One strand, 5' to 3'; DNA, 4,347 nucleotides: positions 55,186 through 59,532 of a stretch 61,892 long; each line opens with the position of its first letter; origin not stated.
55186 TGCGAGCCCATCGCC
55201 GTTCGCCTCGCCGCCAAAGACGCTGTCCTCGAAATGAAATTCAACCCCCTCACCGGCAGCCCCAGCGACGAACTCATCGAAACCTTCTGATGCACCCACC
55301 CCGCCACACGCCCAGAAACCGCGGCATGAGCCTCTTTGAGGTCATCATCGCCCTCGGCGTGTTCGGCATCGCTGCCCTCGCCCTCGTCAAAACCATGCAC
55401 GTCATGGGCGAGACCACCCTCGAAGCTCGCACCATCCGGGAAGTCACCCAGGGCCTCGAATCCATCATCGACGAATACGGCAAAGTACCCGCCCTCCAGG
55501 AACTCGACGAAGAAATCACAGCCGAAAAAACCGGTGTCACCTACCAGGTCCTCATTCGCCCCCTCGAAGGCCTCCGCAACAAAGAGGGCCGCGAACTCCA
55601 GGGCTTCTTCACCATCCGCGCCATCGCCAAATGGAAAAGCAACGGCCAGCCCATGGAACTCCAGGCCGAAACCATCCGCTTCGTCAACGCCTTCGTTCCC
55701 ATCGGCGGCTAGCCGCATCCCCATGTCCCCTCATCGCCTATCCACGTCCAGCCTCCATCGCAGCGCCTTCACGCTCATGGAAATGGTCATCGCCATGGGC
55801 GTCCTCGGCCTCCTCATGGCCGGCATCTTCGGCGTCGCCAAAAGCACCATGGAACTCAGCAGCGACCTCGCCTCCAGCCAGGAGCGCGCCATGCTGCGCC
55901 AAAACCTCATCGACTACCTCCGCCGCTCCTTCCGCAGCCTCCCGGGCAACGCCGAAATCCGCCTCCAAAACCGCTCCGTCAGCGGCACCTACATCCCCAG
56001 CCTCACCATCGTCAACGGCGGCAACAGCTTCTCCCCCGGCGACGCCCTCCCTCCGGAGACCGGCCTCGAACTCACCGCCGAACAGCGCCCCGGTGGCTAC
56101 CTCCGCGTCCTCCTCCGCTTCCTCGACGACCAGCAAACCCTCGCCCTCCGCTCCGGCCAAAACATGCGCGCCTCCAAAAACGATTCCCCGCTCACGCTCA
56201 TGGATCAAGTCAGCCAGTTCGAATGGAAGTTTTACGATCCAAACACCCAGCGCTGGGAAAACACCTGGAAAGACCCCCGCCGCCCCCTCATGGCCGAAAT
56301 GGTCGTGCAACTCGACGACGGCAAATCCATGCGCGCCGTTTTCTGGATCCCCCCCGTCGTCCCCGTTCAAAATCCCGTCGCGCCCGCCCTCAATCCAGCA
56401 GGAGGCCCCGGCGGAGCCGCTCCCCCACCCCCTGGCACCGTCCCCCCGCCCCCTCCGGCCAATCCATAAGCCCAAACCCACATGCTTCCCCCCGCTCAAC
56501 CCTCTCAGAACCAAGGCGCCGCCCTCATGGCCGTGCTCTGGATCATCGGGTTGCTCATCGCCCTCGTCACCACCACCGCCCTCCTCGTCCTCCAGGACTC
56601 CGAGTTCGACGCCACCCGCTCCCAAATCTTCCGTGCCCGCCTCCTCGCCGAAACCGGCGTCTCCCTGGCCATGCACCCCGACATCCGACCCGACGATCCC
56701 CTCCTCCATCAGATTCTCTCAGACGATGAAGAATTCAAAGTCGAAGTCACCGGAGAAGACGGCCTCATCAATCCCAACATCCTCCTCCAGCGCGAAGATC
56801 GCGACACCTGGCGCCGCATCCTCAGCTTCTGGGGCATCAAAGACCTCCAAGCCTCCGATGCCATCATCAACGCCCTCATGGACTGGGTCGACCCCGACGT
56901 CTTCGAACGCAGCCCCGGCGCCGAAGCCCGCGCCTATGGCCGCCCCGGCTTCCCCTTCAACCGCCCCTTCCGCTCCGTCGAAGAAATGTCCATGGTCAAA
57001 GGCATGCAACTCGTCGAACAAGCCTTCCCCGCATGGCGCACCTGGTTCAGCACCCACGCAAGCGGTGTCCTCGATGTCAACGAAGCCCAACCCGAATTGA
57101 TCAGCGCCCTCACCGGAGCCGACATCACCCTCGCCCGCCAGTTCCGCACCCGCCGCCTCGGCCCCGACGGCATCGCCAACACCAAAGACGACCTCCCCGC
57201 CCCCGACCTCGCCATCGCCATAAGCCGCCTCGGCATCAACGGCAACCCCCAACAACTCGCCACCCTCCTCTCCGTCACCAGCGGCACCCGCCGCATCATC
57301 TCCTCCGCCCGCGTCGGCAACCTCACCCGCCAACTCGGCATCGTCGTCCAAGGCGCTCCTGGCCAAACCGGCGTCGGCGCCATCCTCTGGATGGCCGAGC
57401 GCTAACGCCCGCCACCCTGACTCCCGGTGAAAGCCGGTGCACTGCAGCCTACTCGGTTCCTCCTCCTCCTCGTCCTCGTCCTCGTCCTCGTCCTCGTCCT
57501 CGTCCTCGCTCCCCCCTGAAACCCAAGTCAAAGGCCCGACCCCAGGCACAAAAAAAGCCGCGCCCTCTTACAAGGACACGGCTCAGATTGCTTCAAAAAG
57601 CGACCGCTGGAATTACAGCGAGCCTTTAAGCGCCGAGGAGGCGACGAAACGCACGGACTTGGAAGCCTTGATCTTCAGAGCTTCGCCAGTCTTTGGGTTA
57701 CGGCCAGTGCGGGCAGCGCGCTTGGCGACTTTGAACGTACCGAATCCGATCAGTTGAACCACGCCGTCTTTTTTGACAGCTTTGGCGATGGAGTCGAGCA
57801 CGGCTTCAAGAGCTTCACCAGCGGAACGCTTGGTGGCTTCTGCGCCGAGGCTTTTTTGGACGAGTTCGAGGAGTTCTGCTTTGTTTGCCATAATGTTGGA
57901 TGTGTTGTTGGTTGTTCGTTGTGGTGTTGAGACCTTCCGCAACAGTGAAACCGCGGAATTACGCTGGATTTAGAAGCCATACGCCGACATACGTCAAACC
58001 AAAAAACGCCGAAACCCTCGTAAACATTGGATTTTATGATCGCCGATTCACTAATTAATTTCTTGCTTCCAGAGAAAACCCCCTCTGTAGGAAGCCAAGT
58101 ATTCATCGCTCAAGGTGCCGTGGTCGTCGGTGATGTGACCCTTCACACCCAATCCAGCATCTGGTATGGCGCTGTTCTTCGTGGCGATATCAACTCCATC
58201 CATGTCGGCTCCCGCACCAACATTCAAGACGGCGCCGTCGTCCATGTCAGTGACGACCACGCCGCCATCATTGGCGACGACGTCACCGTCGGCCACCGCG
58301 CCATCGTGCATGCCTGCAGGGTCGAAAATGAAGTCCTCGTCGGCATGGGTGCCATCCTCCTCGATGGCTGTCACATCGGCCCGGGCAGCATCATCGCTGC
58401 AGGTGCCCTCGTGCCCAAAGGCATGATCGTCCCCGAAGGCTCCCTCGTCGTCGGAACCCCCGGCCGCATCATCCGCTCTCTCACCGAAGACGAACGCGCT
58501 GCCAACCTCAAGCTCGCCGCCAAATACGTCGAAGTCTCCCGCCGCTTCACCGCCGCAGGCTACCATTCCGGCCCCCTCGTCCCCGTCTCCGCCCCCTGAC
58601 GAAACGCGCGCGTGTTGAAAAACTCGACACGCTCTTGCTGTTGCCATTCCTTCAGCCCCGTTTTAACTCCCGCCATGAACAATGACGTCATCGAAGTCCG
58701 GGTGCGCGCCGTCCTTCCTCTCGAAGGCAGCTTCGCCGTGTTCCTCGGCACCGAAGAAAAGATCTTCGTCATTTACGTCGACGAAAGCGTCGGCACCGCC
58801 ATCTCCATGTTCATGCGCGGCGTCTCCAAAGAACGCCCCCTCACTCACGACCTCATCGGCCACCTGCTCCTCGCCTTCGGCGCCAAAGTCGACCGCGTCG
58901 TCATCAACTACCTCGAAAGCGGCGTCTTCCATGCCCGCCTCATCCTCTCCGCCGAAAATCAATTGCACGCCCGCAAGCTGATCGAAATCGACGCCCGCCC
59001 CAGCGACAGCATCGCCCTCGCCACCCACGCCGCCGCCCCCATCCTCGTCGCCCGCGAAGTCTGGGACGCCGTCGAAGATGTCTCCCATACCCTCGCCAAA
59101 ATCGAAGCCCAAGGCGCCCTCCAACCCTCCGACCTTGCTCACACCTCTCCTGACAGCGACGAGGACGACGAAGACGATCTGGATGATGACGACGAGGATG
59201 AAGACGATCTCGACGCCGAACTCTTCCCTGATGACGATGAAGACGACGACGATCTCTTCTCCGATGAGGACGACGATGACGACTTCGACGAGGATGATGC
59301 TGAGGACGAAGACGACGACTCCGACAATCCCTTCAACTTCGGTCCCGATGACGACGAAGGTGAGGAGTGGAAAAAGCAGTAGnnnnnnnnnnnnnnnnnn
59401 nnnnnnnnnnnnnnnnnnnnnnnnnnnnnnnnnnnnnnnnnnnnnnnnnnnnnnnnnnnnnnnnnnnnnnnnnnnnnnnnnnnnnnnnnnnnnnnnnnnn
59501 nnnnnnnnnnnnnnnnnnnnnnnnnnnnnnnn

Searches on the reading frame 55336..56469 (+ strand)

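Call 91: search_protein_families(library=pfam, proteins=[window:55336-56469:+], max_evalue=0.001)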
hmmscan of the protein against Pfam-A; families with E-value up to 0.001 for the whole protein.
window:55336-56469:+ (377 aa): 2 families
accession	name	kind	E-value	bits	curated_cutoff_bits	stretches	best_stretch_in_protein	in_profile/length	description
PF11612.13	T2SSJ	-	1.9e-05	25.4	28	1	256-336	58-140/140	Type II secretion system (T2SS), protein J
PF07963.17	N_methyl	-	9.6e-05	22.2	21.2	1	142-165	4-27/27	Prokaryotic N-terminal methylation motif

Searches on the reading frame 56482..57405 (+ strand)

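Call 91: search_protein_families(library=pfam, proteins=[window:56482-57405:+], max_evalue=0.001)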
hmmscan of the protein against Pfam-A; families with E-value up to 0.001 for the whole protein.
window:56482-57405:+ (307 aa): 1 family
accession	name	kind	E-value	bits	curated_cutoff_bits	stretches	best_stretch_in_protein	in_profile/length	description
PF21687.3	T2SSK_1st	-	2.1e-07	32.1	26.2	1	105-176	18-91/107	Type II secretion system (T2SS), protein K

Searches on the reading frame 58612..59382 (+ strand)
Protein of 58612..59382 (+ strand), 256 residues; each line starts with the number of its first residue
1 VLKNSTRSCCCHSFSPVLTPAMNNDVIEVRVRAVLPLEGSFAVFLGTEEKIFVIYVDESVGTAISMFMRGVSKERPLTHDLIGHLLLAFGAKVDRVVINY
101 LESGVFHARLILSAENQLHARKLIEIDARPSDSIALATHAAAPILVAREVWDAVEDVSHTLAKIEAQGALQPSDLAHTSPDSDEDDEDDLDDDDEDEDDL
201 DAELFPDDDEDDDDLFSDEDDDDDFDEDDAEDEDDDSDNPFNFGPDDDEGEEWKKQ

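Call 91: search_protein_families(library=pfam, proteins=[window:58612-59382:+], max_evalue=0.001)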
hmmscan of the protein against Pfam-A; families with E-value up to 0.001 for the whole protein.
window:58612-59382:+ (256 aa): 1 family
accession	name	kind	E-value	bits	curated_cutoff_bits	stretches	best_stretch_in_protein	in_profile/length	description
PF02577.19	BFN_dom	-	1.9e-26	92.5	27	1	48-154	8-107/112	Bifunctional nuclease domain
